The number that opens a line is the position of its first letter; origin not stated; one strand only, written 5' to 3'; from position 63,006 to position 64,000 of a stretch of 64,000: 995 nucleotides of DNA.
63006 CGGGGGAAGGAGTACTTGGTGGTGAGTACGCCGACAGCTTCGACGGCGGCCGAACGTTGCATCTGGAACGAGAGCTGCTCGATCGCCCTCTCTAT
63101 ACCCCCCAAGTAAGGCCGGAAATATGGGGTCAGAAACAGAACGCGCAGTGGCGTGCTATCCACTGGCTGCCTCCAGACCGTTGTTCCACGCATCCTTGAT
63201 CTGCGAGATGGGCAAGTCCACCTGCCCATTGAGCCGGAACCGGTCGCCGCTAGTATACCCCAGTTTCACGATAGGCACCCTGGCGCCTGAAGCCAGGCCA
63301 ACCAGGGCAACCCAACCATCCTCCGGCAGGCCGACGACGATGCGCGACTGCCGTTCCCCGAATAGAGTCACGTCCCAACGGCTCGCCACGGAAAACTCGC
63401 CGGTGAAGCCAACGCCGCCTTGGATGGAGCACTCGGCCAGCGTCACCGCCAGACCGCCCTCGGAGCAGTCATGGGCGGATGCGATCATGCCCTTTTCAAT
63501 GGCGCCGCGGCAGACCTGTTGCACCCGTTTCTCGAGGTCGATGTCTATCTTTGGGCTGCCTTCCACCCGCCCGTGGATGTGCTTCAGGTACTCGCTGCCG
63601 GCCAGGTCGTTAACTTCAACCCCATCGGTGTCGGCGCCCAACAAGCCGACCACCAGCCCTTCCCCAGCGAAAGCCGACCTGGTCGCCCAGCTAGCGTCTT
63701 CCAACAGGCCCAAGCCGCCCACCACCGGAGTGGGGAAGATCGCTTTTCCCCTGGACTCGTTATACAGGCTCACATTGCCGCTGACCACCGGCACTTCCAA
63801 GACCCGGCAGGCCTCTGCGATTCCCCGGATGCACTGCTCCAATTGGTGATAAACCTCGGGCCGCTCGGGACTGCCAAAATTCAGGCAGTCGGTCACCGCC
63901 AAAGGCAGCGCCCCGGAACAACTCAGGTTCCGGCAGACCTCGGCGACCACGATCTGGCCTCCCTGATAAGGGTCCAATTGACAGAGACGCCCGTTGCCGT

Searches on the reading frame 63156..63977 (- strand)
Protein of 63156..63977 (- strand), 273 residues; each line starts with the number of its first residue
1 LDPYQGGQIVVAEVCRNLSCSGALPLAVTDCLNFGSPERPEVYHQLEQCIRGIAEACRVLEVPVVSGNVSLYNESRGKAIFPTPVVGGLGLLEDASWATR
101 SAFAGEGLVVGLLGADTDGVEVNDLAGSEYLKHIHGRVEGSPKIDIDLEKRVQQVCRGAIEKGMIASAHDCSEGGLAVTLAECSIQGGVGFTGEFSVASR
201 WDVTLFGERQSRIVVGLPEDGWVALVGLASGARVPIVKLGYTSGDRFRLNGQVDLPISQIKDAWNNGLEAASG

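Call 41: search_protein_families(library=pfam, proteins=[window:63156-63977:-], max_evalue=0.00001)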
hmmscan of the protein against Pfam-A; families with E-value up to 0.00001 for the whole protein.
window:63156-63977:- (273 aa): 2 families
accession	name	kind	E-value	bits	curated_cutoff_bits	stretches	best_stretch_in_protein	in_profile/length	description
PF00586.29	AIRS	-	4.5e-20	72.6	24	1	1-91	30-111/112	AIR synthase related protein, N-terminal domain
PF02769.27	AIRS_C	-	5.3e-11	43.4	23.1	1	107-243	3-146/156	AIR synthase related protein, C-terminal domain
